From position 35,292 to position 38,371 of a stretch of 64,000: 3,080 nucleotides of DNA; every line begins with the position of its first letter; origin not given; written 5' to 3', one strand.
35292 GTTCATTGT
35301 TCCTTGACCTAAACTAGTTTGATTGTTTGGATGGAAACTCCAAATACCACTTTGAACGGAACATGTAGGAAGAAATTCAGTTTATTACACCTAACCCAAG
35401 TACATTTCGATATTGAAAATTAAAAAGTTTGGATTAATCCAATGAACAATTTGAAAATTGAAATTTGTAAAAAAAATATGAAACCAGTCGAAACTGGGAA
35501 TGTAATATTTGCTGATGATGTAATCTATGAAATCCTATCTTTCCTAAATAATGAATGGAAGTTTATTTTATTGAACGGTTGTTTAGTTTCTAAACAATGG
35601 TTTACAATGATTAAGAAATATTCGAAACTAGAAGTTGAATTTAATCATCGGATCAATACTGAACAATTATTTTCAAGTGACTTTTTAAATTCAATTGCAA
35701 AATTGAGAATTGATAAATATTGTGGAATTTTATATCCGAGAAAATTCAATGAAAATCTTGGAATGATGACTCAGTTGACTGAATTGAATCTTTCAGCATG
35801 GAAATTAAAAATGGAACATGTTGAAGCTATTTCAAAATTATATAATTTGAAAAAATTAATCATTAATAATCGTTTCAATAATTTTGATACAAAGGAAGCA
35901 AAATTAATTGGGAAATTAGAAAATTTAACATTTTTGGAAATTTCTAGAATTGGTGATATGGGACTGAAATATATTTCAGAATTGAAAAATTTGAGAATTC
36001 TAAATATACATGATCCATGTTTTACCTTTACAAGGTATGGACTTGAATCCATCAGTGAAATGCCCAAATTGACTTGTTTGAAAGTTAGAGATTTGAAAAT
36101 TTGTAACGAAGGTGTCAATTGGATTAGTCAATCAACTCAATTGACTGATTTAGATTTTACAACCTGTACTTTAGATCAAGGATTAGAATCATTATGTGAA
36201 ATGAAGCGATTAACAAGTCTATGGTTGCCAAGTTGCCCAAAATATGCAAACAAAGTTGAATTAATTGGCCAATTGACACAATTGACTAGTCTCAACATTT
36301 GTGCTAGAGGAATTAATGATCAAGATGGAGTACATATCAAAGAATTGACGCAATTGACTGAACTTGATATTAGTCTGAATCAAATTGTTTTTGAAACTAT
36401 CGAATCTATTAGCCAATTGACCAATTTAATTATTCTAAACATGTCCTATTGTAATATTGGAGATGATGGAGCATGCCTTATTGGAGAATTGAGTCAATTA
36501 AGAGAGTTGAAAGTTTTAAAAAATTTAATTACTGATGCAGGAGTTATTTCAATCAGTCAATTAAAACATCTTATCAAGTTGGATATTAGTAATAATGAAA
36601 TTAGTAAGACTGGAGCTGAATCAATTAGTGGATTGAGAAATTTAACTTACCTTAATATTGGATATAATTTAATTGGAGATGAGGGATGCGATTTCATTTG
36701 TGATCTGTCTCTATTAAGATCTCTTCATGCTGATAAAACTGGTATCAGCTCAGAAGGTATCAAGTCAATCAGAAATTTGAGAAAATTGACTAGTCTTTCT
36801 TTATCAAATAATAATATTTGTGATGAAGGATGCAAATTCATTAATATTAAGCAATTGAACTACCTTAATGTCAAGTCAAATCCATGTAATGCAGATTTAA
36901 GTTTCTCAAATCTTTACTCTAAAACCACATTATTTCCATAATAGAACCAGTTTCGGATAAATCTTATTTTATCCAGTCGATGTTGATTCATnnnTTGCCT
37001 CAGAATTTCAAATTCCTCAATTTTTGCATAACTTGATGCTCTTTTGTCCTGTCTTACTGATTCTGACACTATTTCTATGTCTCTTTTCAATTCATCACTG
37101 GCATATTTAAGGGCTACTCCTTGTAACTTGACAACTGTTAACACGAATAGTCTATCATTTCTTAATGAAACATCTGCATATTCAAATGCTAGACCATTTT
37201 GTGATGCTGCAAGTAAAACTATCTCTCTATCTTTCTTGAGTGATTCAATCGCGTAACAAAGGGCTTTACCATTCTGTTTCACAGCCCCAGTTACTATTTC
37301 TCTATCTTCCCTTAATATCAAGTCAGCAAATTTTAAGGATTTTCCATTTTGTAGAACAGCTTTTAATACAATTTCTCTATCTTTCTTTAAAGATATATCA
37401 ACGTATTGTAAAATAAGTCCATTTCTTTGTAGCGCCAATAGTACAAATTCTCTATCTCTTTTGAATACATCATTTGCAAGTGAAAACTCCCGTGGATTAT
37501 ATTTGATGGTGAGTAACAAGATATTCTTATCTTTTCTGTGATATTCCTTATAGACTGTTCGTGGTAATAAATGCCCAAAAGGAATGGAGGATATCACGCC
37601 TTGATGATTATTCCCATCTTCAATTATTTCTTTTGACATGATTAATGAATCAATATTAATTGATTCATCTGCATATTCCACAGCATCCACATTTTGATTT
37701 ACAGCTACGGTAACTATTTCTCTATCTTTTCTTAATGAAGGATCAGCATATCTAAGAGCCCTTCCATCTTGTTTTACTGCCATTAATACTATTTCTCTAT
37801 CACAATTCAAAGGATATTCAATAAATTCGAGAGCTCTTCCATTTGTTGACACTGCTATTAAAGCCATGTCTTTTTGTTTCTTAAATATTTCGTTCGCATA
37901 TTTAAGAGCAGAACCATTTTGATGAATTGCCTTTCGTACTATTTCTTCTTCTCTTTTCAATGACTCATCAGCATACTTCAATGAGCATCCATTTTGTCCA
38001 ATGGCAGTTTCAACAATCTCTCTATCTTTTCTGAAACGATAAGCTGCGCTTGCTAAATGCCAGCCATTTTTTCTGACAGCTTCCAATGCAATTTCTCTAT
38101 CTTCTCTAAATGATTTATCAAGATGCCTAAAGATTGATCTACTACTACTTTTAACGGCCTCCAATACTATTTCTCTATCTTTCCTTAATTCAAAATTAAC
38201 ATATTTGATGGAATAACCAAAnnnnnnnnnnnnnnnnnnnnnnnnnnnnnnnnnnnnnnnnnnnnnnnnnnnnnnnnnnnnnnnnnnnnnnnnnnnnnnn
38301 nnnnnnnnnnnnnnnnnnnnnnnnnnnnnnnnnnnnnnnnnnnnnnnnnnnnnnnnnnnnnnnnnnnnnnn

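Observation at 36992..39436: Protein kinase fused to a long tandem-repeat array, interrupted by one in-frame TAG exactly at a consensus Gln position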

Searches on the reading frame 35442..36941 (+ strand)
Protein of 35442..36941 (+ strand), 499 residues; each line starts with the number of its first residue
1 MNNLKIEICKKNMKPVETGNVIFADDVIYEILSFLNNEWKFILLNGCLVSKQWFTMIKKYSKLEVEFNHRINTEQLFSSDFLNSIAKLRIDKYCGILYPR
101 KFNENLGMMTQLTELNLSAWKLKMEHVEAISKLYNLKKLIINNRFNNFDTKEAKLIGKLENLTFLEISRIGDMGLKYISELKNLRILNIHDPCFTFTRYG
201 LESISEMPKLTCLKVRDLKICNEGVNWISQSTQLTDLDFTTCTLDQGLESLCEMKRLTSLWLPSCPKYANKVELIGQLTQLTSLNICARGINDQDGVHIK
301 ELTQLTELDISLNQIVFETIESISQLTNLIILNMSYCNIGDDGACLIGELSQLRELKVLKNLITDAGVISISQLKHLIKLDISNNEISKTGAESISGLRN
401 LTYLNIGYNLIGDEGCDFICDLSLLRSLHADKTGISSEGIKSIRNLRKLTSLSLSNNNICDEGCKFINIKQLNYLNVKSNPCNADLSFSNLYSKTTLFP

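Call 7: search_protein_families(library=pfam, proteins=[window:35442-36938:+], max_evalue=0.01)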
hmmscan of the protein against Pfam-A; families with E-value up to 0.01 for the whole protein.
window:35442-36938:+ (499 aa): 8 families
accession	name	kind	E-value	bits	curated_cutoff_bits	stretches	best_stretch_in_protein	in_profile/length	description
PF13855.12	LRR_8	-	2.5e-20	72.4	27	2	352-411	2-61/61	Leucine rich repeat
PF23598.1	LRR_14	-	1.7e-17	63.7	40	3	156-359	43-247/353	Leucine-rich repeat region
PF13516.12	LRR_6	-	8.3e-17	60.3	23.4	4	399-420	3-24/24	Leucine Rich repeat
PF12799.13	LRR_4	-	1.8e-15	57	27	2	375-413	1-38/44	Leucine Rich repeats (2 copies)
PF25013.1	LRR_Zer-1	-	1.6e-13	51.4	27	2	230-313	6-86/137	Zer-1-like, Leucine-rich repeats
PF00560.39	LRR_1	-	1.5e-06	27.7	20.6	0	376-398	1-23/23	Leucine Rich Repeat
PF25019.1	LRR_R13L1-DRL21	-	2.8e-05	24.5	27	1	84-143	70-126/127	R13L1/DRL21 LRRs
PF23952.1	LRR_EndoS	-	0.00016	22.4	27.9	1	247-313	51-116/116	Endo-beta-N-acetylglucosaminidase EndoS LRR domain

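Call 16: find_encoding_contigs(protein=window:35442-36941:+, flank=10000, max_places=3)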
Protein window:35442-36941:+ (499 aa): no gene with exactly this product is on record in the collection.

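Call 22: list_cluster_members(proteins=[P0121, window:36995-37867:-, window:36995-37783:-, window:36995-37639:-, window:35442-36938:+, window:45432-48065:+])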
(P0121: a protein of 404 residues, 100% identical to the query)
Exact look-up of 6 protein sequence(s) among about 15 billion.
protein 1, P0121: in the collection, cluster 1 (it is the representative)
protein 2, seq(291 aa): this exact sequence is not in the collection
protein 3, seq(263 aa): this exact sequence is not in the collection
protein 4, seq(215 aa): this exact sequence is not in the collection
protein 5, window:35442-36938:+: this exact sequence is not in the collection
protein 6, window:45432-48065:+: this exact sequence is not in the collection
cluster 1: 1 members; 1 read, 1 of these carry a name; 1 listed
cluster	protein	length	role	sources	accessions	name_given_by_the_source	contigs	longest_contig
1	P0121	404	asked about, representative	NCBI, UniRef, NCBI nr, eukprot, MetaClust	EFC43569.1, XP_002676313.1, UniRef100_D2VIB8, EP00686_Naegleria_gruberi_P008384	predicted protein [Naegleria gruberi] | Predicted protein n=1 Tax=Naegleria gruberi TaxID=5762 RepID=D2VIB8_NAEGR | uncharacterized protein NAEGRDRAFT_68631 [Naegleria gruberi]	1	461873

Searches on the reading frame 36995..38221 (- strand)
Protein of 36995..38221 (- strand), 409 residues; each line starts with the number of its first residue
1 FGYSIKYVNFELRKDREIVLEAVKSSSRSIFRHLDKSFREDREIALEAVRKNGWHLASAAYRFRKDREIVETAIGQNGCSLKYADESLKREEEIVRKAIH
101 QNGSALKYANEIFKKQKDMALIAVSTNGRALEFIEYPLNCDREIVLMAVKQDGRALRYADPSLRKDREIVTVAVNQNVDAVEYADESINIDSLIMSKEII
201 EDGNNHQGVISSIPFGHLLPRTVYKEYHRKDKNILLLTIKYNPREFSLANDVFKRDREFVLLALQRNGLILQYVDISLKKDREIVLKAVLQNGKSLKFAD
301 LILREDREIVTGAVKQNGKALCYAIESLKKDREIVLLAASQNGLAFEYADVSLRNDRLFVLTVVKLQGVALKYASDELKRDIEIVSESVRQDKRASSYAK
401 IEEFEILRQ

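Call 7: search_protein_families(library=pfam, proteins=[window:36995-38221:-], max_evalue=0.01)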
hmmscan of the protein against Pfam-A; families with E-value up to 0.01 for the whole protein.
window:36995-38221:- (409 aa): 2 families
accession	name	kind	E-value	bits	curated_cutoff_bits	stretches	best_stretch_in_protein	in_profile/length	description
PF13475.11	DUF4116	-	1.6e-113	370.5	24.9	7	256-304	1-49/49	Domain of unknown function (DUF4116)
PF24755.2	SpoVR_C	-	1.7e-07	31.6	27.6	0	272-297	4-29/55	SpoVR-like C-terminal domain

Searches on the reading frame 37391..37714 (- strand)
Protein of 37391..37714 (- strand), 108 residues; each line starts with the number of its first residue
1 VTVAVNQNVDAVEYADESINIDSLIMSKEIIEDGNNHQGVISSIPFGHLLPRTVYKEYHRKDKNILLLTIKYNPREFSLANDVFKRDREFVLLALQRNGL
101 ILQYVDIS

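Call 30: find_homologous_proteins(query=window:37391-37714:-, max_evalue=0.001)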
Query seq(108 aa): 22 candidates shared short words with the query, none scored E <= 0.001.
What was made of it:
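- I found no protein model for the downstream ORF (calls 22, 30).
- Tried and rejected: A search with the unique spacer of the downstream half returned nothing (call 30).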

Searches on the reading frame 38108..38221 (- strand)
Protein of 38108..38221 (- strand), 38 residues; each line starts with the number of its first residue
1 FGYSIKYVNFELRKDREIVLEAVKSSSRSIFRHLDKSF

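Call 52: search_protein_families(library=pfam, proteins=[window:38108-38221:-], max_evalue=0.01)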
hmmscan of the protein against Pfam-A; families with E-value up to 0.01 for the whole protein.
seq(38 aa): 1 family
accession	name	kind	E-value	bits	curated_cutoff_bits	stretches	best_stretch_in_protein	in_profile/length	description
PF13475.11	DUF4116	-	1.5e-10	40.9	24.9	1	1-38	12-48/49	Domain of unknown function (DUF4116)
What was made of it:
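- The stop cuts a single DUF4116 domain at profile position 36 of 49 (call 52).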
